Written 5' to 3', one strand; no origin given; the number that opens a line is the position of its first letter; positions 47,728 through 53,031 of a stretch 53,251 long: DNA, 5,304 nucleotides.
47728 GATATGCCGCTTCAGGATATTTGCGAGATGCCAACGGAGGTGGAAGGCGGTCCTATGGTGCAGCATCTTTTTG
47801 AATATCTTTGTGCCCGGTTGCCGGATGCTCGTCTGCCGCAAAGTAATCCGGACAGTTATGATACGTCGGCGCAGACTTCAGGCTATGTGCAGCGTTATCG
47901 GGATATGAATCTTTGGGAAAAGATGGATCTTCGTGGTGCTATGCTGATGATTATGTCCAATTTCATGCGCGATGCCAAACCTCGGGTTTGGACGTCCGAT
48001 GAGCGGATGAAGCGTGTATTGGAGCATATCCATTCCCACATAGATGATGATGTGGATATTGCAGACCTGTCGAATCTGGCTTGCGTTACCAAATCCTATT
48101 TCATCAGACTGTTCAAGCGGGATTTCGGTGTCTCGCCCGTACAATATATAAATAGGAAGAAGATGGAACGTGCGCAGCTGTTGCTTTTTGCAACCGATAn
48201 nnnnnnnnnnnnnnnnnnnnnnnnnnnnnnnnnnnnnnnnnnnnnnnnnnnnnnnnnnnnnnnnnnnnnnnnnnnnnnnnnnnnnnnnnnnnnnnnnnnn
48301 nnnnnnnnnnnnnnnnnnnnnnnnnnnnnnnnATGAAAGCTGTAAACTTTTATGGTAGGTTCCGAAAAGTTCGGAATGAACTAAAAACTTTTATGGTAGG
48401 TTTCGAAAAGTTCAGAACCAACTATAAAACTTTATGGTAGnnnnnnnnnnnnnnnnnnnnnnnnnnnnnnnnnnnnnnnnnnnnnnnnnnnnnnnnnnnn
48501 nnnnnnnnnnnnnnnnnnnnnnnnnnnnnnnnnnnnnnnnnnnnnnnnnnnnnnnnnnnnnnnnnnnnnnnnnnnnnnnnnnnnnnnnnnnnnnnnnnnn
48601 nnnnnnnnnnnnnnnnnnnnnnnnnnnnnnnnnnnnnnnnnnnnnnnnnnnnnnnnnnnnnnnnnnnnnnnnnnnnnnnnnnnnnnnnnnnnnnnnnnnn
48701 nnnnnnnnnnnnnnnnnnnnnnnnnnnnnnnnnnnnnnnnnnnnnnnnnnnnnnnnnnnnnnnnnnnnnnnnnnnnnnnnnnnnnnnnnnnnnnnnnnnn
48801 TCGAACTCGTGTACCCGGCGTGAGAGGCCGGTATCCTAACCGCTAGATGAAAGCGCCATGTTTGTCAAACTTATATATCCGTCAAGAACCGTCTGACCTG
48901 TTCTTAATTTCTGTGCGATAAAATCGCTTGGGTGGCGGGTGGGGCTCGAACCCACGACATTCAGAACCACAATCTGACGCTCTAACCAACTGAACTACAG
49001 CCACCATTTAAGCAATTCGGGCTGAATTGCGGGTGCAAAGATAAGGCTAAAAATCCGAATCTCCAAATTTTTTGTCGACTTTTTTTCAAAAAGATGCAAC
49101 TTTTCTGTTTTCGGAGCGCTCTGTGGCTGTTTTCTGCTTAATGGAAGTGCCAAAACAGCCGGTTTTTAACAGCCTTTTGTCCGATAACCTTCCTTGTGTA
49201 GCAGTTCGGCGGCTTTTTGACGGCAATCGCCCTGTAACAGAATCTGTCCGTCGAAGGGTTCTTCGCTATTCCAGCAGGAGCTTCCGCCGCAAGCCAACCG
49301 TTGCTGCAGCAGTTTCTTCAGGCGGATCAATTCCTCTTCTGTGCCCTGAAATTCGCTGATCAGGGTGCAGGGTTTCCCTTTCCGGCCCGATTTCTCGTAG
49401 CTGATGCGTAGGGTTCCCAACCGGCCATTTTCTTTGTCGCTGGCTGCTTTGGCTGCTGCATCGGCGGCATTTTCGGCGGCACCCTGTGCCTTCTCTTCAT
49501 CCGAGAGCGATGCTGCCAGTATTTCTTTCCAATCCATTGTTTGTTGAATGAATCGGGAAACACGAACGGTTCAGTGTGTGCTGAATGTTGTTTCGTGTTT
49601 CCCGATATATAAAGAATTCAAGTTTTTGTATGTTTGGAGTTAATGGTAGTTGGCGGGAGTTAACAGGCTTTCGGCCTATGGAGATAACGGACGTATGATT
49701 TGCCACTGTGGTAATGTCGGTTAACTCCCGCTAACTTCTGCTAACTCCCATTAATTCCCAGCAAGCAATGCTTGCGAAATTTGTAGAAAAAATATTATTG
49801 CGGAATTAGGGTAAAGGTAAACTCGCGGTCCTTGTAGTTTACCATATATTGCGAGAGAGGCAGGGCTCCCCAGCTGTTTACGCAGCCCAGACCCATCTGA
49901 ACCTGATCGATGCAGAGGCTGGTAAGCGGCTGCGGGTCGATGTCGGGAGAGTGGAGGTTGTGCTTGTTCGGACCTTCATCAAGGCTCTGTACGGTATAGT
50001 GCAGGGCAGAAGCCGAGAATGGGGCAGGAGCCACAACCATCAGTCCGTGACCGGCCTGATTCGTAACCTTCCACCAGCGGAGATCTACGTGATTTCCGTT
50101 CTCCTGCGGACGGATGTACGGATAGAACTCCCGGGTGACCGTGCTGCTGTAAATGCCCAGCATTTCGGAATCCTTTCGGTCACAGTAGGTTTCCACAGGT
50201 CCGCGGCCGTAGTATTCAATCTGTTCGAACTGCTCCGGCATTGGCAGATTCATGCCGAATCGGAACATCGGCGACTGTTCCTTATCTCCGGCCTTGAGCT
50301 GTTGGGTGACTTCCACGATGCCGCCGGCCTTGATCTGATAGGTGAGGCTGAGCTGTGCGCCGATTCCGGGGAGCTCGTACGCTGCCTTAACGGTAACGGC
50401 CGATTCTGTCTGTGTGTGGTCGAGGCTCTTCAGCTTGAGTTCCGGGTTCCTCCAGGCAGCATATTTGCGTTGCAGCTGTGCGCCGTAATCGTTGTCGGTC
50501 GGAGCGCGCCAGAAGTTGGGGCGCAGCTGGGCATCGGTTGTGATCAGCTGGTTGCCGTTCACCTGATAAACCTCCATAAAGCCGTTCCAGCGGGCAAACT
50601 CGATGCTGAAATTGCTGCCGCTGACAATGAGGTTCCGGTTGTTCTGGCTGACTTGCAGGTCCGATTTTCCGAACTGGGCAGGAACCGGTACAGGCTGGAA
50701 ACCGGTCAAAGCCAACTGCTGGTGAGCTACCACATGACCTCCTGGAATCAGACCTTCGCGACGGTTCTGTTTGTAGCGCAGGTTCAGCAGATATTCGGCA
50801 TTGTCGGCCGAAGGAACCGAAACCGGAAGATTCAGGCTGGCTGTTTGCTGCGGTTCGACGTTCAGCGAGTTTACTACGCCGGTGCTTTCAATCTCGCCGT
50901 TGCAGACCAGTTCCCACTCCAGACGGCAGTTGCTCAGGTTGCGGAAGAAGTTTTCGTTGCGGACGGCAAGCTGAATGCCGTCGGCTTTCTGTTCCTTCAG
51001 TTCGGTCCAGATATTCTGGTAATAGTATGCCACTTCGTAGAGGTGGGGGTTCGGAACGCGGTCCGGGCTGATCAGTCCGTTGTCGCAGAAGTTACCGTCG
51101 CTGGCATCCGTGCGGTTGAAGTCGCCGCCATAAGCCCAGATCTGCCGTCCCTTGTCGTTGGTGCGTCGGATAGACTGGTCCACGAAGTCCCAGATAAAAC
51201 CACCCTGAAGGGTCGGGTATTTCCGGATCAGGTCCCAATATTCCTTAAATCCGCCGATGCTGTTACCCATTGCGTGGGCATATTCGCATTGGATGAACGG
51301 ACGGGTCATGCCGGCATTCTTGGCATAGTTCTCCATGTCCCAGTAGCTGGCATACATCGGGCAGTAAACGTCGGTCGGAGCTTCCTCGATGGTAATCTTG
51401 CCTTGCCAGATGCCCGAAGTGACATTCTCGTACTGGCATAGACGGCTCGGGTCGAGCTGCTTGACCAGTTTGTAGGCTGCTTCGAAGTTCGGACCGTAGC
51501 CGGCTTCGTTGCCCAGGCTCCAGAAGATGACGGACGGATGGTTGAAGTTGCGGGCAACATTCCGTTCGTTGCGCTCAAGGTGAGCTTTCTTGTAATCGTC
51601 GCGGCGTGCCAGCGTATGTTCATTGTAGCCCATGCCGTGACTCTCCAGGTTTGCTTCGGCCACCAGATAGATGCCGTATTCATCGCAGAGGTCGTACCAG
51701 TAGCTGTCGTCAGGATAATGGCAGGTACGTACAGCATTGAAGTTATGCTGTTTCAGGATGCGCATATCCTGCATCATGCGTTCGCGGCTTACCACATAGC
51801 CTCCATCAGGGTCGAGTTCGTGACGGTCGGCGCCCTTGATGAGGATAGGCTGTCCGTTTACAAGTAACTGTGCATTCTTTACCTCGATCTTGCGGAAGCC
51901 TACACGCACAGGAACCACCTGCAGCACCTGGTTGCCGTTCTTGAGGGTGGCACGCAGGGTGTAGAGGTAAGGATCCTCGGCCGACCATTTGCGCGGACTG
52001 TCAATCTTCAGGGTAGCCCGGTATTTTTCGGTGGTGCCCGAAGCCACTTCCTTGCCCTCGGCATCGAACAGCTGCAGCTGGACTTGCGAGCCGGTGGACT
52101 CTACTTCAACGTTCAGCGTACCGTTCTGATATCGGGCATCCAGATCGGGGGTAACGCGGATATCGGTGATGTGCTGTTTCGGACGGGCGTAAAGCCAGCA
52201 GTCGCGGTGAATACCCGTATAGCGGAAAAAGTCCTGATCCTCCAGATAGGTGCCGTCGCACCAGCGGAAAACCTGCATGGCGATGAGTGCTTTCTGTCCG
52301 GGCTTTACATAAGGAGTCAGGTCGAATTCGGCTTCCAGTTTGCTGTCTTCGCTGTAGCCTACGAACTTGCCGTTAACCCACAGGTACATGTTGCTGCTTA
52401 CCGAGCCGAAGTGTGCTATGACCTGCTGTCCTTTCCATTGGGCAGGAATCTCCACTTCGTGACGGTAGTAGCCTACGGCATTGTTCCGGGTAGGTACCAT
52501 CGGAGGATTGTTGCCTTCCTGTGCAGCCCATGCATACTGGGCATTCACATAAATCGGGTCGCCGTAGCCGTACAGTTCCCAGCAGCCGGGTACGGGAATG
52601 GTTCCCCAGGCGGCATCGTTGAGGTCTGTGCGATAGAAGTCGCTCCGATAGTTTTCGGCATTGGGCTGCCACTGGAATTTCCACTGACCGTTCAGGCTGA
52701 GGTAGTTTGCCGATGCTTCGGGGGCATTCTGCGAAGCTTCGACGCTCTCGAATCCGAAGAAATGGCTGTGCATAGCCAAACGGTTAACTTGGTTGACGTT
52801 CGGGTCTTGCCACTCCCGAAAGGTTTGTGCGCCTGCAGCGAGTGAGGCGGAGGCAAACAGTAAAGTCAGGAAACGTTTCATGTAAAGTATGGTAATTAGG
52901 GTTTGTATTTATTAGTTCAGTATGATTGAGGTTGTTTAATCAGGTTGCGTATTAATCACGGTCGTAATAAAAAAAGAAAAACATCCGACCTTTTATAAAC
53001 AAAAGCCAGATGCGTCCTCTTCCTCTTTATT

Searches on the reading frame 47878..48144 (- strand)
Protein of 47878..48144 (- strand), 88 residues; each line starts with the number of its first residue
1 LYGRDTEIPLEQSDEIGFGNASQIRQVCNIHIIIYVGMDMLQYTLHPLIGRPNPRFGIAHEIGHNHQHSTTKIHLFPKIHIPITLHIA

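Call 78: search_protein_families(library=padloc, proteins=[window:47878-48144:-], max_evalue=0.01)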
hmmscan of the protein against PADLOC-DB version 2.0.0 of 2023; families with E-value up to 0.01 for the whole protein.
window:47878-48144:- (88 aa): 1 family
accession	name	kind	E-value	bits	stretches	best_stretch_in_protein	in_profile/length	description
PDLC04141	capP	-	0.0075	13.8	1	54-70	67-83/242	capP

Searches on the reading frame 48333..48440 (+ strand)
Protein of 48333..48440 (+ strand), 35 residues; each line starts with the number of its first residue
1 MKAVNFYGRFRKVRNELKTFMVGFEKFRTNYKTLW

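Call 78: search_protein_families(library=padloc, proteins=[window:48333-48440:+], max_evalue=0.01)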
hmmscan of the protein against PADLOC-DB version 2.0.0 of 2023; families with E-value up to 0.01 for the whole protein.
window:48333-48440:+ (35 aa): 0 families

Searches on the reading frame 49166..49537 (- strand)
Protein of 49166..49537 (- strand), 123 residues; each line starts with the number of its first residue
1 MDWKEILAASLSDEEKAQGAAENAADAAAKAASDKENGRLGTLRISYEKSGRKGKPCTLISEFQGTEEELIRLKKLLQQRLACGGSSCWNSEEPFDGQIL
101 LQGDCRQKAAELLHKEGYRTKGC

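Call 11: search_protein_families(library=pfam, proteins=[window:49166-49537:-])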
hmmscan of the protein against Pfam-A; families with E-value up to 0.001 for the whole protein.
window:49166-49537:- (123 aa): 1 family
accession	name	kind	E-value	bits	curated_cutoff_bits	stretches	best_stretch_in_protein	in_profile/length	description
PF01253.27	SUI1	-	9.2e-13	48.9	25.5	1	42-118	4-76/77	Translation initiation factor SUI1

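Call 31: find_encoding_contigs(protein=window:49166-49537:-, flank=2500, max_places=10)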
Protein window:49166-49537:- (123 aa): 6 contigs read that carry it; 5 places shown.
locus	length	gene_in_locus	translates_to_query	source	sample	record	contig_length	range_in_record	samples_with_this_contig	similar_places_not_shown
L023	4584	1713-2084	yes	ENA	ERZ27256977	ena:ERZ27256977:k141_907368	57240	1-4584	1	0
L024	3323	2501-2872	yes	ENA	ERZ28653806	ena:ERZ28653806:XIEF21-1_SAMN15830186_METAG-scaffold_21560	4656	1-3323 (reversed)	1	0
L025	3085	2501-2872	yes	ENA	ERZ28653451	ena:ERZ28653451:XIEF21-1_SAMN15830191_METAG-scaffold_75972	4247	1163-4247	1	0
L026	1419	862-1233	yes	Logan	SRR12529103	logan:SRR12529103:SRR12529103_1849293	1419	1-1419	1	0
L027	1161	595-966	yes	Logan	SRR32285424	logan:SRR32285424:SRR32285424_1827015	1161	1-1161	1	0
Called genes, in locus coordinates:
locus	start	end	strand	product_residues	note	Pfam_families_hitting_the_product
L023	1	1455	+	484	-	?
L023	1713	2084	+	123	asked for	PF01253:SUI1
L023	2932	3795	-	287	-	PF02311:AraC_binding (faint), PF00165:HTH_AraC, PF12833:HTH_18, PF00165:HTH_AraC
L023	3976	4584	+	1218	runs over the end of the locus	PF01120:Alpha_L_fucos, PF16757:Fucosidase_C, PF16405:DUF5013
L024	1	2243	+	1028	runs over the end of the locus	PF02837:Glyco_hydro_2_N, PF00703:Glyco_hydro_2, PF02836:Glyco_hydro_2_C, PF16353:LacZ_4, PF02929:Bgal_small_N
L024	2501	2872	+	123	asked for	PF01253:SUI1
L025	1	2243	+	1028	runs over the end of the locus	PF02837:Glyco_hydro_2_N, PF00703:Glyco_hydro_2, PF02836:Glyco_hydro_2_C, PF16353:LacZ_4, PF02929:Bgal_small_N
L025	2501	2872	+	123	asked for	PF01253:SUI1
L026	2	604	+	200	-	?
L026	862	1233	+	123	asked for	PF01253:SUI1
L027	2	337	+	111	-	?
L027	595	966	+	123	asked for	PF01253:SUI1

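Call 55: find_homologous_proteins(query=window:49166-49537:-, max_evalue=1e-30)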
Query window:49166-49537:- (123 aa): 53 proteins with E <= 1e-30 among 116 candidates.
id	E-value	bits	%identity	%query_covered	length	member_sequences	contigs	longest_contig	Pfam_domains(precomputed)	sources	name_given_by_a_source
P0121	7.2e-74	264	100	100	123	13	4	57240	PF01253.28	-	-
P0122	3.7e-66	239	89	100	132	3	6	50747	PF01253.28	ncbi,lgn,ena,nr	ncbi:MAG: translation initiation factor [Bacteroidales bacterium]|nr:translation initiation factor [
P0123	9.9e-63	228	87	98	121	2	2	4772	PF01253.28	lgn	-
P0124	8.6e-61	221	80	99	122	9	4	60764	PF01253.28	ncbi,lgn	-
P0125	1.3e-55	205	79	98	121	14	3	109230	PF01253.28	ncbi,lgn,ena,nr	ncbi:MAG: translation initiation factor [Bacteroidales bacterium]|nr:translation initiation factor [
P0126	5.5e-55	203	77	99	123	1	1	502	PF01253.28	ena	-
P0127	1.1e-54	202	79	98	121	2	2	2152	PF01253.28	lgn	-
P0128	1.5e-53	198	79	98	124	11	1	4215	PF01253.28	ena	-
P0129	5.2e-53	196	75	98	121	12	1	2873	PF01253.28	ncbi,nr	ncbi:MAG: translation initiation factor [Bacteroidales bacterium]|nr:translation initiation factor [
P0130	5.8e-53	196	78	99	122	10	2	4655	PF01253.28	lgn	-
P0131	7.6e-53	196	78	99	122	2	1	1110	PF01253.28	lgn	-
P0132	8.1e-53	196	78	98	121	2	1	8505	PF01253.28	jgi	-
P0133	2.1e-52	194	76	99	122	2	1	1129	PF01253.28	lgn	-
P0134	7.0e-52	193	77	98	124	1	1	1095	PF01253.28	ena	-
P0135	1.9e-51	191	73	98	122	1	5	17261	PF01253.28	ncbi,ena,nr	ncbi:MAG: translation initiation factor [Bacteroidales bacterium]|nr:translation initiation factor [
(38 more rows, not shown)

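Call 56: find_encoding_contigs(protein=P0122, flank=4000, max_places=5)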
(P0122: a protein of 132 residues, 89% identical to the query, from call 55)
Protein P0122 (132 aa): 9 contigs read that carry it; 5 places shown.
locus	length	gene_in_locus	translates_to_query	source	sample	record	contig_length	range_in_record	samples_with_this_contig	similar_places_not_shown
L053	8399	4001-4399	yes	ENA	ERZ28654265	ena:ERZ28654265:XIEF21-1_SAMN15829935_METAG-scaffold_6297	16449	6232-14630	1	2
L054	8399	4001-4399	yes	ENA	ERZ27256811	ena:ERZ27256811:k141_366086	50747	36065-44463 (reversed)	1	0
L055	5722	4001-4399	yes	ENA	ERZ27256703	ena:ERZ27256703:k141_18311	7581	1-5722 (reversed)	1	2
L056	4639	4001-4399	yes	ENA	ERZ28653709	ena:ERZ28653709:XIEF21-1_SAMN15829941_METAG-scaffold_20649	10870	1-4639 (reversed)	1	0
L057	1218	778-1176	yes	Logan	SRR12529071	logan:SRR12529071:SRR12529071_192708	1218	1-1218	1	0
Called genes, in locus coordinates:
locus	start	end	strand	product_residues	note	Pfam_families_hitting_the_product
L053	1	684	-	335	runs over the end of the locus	PF01745:IPT, PF01715:IPPT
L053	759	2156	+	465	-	PF01235:Na_Ala_symp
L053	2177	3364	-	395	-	PF00535:Glycos_transf_2, PF10111:Glyco_tranf_2_2 (weak), PF13641:Glyco_tranf_2_3 (weak)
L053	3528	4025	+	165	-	PF05036:SPOR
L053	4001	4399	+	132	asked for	PF01253:SUI1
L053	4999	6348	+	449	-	PF00072:Response_reg, PF00158:Sigma54_activat, PF14532:Sigma54_activ_2, PF07728:AAA_5 (weak), PF25601:AAA_lid_14, PF02954:HTH_8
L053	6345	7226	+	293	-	PF02518:HATPase_c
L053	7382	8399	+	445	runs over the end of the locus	PF02321:OEP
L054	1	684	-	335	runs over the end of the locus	PF01745:IPT, PF01715:IPPT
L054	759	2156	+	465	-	PF01235:Na_Ala_symp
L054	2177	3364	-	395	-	PF00535:Glycos_transf_2, PF10111:Glyco_tranf_2_2 (weak), PF13641:Glyco_tranf_2_3 (weak)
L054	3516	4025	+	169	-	PF05036:SPOR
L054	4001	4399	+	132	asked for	PF01253:SUI1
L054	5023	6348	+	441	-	PF00072:Response_reg, PF00158:Sigma54_activat, PF14532:Sigma54_activ_2, PF07728:AAA_5 (weak), PF25601:AAA_lid_14, PF02954:HTH_8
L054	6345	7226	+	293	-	PF02518:HATPase_c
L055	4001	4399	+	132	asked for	PF01253:SUI1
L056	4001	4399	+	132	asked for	PF01253:SUI1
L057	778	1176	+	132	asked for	PF01253:SUI1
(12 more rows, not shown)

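Call 57: find_encoding_contigs(protein=P0124, flank=4000, max_places=4)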
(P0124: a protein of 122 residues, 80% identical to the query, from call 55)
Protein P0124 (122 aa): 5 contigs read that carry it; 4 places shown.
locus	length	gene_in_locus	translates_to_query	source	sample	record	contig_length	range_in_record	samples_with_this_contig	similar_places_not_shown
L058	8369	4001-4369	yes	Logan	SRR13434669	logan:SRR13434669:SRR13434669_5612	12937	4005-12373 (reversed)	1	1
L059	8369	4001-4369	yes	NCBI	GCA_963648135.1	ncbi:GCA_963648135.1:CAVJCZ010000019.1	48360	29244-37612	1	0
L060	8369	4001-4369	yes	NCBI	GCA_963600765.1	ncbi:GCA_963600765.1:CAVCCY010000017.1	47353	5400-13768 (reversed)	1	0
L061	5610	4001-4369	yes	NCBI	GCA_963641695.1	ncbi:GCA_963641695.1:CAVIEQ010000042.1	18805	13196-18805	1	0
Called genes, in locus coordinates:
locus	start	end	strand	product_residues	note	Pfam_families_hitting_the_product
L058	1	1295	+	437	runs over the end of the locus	PF04041:Glyco_hydro_130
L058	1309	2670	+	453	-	PF07690:MFS_1 (weak), PF13347:MFS_2, PF07690:MFS_1 (weak)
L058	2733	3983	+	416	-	PF07221:GlcNAc_2-epim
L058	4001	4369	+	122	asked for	PF01253:SUI1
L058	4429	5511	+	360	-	PF02618:YceG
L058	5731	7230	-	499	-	PF26549:Tricorn_N (faint), PF07676:PD40 (faint)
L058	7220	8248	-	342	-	PF19529:DUF6057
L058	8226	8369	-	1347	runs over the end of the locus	PF07494:Reg_prop (faint), PF08450:SGL (faint), PF00512:HisKA, PF02518:HATPase_c, PF00072:Response_reg, PF12833:HTH_18, PF00165:HTH_AraC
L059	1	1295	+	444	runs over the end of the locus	PF04041:Glyco_hydro_130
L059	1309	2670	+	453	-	PF07690:MFS_1 (weak), PF13347:MFS_2, PF07690:MFS_1 (weak)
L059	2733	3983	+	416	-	PF07221:GlcNAc_2-epim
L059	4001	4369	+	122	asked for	PF01253:SUI1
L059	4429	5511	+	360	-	PF02618:YceG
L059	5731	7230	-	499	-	PF26549:Tricorn_N (faint), PF07676:PD40 (faint)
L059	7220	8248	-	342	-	PF19529:DUF6057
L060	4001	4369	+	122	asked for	PF01253:SUI1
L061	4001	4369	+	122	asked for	PF01253:SUI1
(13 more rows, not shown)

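Call 58: find_encoding_contigs(protein=P0125, flank=4000, max_places=4)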
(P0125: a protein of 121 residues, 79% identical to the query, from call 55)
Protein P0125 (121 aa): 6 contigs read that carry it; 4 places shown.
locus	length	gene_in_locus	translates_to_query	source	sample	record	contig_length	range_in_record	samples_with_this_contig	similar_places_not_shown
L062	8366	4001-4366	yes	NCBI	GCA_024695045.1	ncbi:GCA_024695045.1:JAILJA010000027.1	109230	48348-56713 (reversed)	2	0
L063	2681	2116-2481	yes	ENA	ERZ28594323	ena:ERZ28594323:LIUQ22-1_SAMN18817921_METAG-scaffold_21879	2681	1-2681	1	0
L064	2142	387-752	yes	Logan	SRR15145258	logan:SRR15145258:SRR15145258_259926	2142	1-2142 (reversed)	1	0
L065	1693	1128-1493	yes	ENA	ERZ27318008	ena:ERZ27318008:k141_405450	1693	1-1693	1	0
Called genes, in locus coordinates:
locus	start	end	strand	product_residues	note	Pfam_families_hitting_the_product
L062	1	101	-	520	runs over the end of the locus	PF01039:Carboxyl_trans, PF03255:ACCA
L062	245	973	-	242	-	PF20772:TACO1_YebC_N, PF01709:Transcrip_reg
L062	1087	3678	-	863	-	PF01588:tRNA_bind, PF03483:B3_4, PF03484:B5, PF17759:tRNA_synthFbeta, PF03147:FDX-ACB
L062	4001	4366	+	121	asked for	PF01253:SUI1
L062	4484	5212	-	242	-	PF13489:Methyltransf_23 (weak), PF13649:Methyltransf_25 (weak)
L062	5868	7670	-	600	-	PF21231:GH141_M, PF13229:Beta_helix (faint)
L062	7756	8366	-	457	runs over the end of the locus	PF02163:Peptidase_M50, PF13180:PDZ_2 (faint), PF17820:PDZ_6 (faint)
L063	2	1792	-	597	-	?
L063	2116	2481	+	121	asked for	PF01253:SUI1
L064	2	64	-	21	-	?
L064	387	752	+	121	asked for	PF01253:SUI1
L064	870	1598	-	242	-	PF13489:Methyltransf_23 (weak), PF13649:Methyltransf_25 (weak)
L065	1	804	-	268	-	?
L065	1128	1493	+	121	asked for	PF01253:SUI1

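Call 73: find_encoding_contigs(protein=P0123, flank=4000, max_places=5)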
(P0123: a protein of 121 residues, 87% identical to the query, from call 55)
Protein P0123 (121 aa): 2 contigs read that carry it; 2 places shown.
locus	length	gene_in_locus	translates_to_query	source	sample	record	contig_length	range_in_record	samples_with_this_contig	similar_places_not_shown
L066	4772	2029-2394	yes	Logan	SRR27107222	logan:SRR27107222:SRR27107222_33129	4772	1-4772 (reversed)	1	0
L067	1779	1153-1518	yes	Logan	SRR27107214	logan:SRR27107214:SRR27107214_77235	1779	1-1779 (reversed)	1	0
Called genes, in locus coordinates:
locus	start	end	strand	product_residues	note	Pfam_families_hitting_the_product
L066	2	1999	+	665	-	?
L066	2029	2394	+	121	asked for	PF01253:SUI1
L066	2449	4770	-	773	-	?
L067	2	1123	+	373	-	?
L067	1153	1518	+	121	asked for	PF01253:SUI1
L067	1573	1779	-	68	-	?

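Call 78: search_protein_families(library=padloc, proteins=[window:49166-49537:-], max_evalue=0.01)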
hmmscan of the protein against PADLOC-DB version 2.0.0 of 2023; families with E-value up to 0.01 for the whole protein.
window:49166-49537:- (123 aa): 0 families

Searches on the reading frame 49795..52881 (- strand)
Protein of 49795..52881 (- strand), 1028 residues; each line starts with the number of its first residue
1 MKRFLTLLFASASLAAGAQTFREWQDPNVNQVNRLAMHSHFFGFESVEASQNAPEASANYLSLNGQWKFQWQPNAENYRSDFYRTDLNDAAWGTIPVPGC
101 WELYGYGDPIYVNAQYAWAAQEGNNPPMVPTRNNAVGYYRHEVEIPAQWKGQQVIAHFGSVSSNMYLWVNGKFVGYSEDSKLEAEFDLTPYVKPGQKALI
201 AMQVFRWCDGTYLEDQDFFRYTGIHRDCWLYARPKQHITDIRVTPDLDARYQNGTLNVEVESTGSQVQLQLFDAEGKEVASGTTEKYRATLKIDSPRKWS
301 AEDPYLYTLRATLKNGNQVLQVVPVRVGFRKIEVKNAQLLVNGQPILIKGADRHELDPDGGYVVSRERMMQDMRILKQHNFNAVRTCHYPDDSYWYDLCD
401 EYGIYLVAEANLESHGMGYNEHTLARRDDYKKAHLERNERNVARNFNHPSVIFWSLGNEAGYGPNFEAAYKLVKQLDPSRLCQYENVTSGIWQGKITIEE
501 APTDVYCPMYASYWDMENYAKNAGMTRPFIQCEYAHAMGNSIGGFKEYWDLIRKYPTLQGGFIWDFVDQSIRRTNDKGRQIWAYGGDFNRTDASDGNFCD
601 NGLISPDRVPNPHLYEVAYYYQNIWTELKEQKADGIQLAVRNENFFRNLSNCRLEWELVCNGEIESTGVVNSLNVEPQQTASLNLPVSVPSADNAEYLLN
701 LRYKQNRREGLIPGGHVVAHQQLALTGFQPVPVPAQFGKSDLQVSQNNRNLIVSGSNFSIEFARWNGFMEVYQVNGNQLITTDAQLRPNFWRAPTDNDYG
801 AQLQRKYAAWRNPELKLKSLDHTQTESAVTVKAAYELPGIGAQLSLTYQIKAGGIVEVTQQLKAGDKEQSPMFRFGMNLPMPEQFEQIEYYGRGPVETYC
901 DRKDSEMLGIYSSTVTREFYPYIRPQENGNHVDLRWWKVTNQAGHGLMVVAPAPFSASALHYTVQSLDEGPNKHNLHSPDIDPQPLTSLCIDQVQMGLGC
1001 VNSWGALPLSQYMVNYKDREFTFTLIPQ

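Call 11: search_protein_families(library=pfam, proteins=[window:49795-52881:-])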
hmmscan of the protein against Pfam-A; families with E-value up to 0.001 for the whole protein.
window:49795-52881:- (1028 aa): 6 families
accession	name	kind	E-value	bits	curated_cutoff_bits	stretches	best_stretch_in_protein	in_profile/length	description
PF02836.23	Glyco_hydro_2_C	-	5.1e-95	318.5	21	1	332-624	1-300/302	Glycosyl hydrolases family 2, TIM barrel domain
PF02929.23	Bgal_small_N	-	5.5e-74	249.4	25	1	754-1025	1-248/248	Beta galactosidase small chain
PF02837.24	Glyco_hydro_2_N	-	1.7e-39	135.9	28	1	62-234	3-169/169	Glycosyl hydrolases family 2, sugar binding domain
PF16353.11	LacZ_4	-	2.5e-22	79.4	27.3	1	639-725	2-86/87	Beta-galactosidase, domain 4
PF00703.27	Glyco_hydro_2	-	2.5e-18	67.3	23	1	237-330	2-109/109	Glycosyl hydrolases family 2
PF03168.19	LEA_2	-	0.00033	21.5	25.4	0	638-704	2-67/98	Late embryogenesis abundant protein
